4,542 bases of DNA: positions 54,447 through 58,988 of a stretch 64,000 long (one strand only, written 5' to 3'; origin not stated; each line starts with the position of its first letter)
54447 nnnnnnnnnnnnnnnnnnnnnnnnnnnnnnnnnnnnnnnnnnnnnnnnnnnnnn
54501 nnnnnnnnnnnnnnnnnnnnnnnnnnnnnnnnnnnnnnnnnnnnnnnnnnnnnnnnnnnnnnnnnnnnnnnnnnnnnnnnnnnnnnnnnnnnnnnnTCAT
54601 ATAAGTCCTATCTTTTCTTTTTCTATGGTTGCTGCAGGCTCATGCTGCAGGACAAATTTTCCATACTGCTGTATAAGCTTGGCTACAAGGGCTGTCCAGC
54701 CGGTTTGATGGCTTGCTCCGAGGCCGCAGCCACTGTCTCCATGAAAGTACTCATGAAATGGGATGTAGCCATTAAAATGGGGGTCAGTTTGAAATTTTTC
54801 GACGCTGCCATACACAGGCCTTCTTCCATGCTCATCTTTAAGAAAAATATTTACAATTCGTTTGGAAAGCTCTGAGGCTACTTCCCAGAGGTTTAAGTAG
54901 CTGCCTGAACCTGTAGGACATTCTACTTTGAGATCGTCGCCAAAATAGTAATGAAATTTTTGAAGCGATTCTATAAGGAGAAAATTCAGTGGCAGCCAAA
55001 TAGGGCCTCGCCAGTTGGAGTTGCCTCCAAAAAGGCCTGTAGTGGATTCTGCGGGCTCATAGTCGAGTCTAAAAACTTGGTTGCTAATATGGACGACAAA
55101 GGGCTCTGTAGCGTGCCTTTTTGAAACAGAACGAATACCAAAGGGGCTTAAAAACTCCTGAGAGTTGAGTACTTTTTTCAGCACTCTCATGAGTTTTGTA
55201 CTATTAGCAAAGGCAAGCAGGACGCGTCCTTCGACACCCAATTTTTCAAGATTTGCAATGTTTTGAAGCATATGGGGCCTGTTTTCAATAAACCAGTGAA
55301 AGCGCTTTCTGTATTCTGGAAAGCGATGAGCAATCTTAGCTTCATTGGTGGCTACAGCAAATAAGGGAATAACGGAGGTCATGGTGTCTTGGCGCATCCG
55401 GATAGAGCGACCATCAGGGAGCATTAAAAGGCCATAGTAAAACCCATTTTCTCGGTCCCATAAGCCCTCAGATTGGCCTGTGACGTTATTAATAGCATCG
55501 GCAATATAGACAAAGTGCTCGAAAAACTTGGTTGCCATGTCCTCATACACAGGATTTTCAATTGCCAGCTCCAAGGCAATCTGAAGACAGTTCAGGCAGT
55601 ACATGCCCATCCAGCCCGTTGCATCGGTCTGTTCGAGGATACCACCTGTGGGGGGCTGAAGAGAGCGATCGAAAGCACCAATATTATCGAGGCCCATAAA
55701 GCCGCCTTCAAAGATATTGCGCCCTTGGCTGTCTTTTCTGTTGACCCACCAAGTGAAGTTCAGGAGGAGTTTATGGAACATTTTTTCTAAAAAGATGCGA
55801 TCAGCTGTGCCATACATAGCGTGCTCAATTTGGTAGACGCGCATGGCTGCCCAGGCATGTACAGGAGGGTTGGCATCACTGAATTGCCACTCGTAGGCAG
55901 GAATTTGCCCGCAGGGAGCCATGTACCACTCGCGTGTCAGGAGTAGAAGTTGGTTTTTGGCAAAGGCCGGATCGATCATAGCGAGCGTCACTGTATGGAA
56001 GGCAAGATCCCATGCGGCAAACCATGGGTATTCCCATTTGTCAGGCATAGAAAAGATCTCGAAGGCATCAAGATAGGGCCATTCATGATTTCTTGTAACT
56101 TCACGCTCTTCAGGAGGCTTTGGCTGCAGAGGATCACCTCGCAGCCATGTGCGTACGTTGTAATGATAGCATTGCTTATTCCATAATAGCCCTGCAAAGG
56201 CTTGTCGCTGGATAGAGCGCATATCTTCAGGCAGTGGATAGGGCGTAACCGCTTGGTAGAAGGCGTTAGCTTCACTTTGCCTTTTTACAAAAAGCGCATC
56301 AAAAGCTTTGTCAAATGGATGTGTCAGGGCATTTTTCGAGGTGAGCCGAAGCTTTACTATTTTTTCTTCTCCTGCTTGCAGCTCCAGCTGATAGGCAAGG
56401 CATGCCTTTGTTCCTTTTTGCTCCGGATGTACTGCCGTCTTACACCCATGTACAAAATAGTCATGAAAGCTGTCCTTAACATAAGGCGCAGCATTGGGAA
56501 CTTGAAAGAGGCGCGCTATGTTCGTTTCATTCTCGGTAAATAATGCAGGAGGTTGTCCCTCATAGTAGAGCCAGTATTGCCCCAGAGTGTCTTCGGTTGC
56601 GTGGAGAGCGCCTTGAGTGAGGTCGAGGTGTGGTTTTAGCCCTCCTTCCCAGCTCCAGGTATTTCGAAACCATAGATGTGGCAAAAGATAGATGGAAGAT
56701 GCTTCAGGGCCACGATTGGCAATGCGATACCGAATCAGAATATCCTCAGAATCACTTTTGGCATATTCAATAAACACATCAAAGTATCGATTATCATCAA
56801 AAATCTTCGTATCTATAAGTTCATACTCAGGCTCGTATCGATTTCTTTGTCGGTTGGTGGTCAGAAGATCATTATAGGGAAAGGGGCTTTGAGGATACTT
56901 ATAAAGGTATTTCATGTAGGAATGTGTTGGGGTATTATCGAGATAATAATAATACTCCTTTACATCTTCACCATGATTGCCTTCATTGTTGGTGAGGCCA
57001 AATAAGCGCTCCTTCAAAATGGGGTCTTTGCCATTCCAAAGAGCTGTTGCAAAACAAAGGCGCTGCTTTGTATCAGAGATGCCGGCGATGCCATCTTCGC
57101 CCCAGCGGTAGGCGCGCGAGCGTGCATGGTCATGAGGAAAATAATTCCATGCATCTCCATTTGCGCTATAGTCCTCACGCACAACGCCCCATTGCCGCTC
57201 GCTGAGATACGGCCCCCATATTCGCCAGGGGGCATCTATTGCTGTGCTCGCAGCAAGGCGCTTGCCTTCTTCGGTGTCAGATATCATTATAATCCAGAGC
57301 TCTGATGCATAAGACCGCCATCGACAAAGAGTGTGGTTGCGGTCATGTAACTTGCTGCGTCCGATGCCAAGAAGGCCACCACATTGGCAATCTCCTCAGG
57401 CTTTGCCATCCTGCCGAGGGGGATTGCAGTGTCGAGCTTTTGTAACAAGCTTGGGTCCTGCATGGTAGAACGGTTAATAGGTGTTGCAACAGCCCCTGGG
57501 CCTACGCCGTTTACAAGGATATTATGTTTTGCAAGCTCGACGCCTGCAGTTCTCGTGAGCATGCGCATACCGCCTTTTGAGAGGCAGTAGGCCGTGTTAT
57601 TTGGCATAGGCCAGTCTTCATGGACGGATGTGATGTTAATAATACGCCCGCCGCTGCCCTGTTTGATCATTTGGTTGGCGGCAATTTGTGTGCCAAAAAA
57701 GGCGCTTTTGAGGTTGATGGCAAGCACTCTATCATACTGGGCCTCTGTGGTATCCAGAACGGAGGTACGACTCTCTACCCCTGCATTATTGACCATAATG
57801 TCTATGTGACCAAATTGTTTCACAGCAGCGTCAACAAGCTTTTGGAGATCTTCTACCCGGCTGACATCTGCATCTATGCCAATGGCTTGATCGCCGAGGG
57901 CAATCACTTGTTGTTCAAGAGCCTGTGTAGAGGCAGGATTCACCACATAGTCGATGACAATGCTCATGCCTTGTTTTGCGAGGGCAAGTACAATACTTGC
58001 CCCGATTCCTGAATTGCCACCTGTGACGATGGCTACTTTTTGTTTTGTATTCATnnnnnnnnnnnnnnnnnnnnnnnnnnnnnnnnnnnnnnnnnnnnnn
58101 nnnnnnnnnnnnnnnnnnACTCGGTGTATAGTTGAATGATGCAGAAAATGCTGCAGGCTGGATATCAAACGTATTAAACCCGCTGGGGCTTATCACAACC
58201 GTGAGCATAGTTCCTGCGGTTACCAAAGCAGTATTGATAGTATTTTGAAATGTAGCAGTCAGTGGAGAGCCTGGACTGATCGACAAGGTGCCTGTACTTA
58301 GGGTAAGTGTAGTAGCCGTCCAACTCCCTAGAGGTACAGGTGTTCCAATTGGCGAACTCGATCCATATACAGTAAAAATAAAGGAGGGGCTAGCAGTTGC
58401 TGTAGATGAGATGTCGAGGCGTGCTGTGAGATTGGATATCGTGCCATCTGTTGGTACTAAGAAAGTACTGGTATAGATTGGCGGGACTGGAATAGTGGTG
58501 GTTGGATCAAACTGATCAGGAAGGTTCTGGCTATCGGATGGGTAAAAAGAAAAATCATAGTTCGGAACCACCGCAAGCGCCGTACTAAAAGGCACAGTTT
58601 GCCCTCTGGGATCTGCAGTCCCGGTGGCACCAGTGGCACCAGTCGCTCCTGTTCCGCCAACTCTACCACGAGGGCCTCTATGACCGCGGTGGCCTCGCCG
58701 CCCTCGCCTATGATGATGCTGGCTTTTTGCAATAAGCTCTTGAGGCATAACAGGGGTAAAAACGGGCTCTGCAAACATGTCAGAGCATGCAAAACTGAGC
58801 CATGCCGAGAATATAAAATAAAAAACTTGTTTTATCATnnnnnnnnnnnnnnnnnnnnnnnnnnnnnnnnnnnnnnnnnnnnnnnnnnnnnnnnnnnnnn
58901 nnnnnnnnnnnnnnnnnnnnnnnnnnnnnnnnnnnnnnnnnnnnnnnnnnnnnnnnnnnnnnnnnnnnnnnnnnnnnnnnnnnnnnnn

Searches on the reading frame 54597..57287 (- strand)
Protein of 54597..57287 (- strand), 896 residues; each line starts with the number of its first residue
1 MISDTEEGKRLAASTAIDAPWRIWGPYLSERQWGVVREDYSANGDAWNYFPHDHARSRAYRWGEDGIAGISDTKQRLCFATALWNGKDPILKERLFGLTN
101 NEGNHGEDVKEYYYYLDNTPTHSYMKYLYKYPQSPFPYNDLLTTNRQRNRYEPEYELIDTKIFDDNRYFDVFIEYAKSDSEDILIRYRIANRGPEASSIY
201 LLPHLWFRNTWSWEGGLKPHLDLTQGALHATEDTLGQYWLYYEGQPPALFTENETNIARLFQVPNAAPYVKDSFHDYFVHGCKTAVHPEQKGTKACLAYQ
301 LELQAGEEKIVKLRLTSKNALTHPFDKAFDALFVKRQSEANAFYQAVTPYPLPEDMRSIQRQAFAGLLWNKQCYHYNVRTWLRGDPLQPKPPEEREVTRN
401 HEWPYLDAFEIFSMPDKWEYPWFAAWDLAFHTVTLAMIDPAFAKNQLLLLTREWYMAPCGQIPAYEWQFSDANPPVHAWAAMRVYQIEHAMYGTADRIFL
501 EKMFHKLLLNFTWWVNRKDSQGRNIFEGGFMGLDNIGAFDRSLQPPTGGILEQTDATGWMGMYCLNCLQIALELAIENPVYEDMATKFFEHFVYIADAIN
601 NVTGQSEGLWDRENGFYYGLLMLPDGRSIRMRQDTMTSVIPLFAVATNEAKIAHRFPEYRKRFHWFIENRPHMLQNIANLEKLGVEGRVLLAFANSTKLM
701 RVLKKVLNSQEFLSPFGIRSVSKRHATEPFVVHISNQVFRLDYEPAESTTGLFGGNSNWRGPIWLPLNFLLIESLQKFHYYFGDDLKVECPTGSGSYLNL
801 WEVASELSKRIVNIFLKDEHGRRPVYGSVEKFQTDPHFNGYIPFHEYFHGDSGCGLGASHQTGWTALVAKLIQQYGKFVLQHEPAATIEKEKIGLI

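Call 19: search_protein_families(library=pfam, proteins=[window:54597-57287:-], max_evalue=0.001)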
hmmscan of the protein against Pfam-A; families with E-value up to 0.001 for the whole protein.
window:54597-57287:- (896 aa): 2 families
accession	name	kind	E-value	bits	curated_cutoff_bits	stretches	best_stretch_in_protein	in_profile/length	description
PF22422.2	MGH1-like_GH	-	6.5e-19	69.2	27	2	420-526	1-113/356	Mannosylglycerate hydrolase MGH1-like glycoside hydrolase domain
PF03200.22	Glyco_hydro_63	-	3.6e-07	29.8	22.4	1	694-872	361-490/492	Glycosyl hydrolase family 63 C-terminal domain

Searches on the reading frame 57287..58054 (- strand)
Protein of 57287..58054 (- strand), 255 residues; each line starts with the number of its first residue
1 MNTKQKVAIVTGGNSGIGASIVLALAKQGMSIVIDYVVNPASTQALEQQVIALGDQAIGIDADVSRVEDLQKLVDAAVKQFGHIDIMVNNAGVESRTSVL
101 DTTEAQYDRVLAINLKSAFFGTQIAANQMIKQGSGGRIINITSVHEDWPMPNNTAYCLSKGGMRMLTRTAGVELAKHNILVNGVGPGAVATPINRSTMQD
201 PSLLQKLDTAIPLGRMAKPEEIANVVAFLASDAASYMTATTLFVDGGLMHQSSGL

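Call 19: search_protein_families(library=pfam, proteins=[window:57287-58054:-], max_evalue=0.001)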
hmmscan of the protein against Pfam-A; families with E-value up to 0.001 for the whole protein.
window:57287-58054:- (255 aa): 3 families
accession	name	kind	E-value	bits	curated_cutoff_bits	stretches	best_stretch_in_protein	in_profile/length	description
PF13561.12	adh_short_C2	-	1.3e-63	215.2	27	1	14-248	5-235/236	Enoyl-(Acyl carrier protein) reductase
PF00106.31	adh_short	-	8.8e-54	182.4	26.6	1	6-200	1-193/195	short chain dehydrogenase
PF08659.16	KR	-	2.7e-09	37.6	22.6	1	9-113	4-111/180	KR domain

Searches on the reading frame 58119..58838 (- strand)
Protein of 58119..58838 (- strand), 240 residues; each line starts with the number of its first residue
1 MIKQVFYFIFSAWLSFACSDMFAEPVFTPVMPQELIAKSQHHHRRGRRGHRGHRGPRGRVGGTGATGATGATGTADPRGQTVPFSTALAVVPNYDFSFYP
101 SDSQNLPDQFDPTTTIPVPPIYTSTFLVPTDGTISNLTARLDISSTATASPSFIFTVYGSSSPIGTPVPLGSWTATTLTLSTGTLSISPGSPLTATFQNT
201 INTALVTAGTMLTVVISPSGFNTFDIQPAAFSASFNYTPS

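Call 3: search_protein_families(library=pfam, proteins=[window:58119-58838:-], max_evalue=1)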
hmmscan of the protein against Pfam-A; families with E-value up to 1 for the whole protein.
window:58119-58838:- (240 aa): 1 family
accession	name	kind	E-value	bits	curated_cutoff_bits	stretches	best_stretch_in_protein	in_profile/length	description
PF01391.23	Collagen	-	0.00047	20.3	27.2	1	46-79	4-37/60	Collagen triple helix repeat (20 copies)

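Call 8: search_solved_structures(query=window:58119-58838:-, max_evalue=10, show_alignments=2)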
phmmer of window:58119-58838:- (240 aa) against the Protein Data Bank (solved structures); distinct sequences matched with E-value up to 10: 12.
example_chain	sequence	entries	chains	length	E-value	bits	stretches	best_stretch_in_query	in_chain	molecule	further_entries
9wxp_AB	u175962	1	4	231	0.05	16.4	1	45-79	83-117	Chromaffin granule amine transporter isoform X1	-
6x3m_A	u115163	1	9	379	0.21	14.4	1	43-76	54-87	Hyaluronoglucosaminidase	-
6fv0_A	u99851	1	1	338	0.27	14.1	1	48-82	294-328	Kinesin light chain 1,Torsin-1A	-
6fuz_A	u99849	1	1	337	0.3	13.9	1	44-73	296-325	Kinesin light chain 1,Kinesin light chain 1,C-Jun-amino-terminal kinase-interacting protei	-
6swu_A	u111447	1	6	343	0.3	13.9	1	49-82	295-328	Kinesin light chain 1,Kinesin light chain 1,TPR domain of kinesin light chain 1 in complex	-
9ma7_E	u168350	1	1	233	1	12.2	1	170-196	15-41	1A12 light chain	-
8ee1_C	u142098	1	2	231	1.6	11.6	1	165-196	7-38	AA5 antibody light chain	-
9gnq_K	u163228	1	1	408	2.3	11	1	42-86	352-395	Kinesin-1 heavy chain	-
7uot_T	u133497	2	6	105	4.2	10.2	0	176-202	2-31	37.2D light chain (variable domain)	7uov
9wxp_AK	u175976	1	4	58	4.3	10.1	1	45-77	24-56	Collagen type IX alpha 2 chain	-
2c4i_A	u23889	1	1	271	5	9.9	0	158-204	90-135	AVIDIN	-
11hm_E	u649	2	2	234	9.4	9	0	171-197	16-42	1332D4 Light Chain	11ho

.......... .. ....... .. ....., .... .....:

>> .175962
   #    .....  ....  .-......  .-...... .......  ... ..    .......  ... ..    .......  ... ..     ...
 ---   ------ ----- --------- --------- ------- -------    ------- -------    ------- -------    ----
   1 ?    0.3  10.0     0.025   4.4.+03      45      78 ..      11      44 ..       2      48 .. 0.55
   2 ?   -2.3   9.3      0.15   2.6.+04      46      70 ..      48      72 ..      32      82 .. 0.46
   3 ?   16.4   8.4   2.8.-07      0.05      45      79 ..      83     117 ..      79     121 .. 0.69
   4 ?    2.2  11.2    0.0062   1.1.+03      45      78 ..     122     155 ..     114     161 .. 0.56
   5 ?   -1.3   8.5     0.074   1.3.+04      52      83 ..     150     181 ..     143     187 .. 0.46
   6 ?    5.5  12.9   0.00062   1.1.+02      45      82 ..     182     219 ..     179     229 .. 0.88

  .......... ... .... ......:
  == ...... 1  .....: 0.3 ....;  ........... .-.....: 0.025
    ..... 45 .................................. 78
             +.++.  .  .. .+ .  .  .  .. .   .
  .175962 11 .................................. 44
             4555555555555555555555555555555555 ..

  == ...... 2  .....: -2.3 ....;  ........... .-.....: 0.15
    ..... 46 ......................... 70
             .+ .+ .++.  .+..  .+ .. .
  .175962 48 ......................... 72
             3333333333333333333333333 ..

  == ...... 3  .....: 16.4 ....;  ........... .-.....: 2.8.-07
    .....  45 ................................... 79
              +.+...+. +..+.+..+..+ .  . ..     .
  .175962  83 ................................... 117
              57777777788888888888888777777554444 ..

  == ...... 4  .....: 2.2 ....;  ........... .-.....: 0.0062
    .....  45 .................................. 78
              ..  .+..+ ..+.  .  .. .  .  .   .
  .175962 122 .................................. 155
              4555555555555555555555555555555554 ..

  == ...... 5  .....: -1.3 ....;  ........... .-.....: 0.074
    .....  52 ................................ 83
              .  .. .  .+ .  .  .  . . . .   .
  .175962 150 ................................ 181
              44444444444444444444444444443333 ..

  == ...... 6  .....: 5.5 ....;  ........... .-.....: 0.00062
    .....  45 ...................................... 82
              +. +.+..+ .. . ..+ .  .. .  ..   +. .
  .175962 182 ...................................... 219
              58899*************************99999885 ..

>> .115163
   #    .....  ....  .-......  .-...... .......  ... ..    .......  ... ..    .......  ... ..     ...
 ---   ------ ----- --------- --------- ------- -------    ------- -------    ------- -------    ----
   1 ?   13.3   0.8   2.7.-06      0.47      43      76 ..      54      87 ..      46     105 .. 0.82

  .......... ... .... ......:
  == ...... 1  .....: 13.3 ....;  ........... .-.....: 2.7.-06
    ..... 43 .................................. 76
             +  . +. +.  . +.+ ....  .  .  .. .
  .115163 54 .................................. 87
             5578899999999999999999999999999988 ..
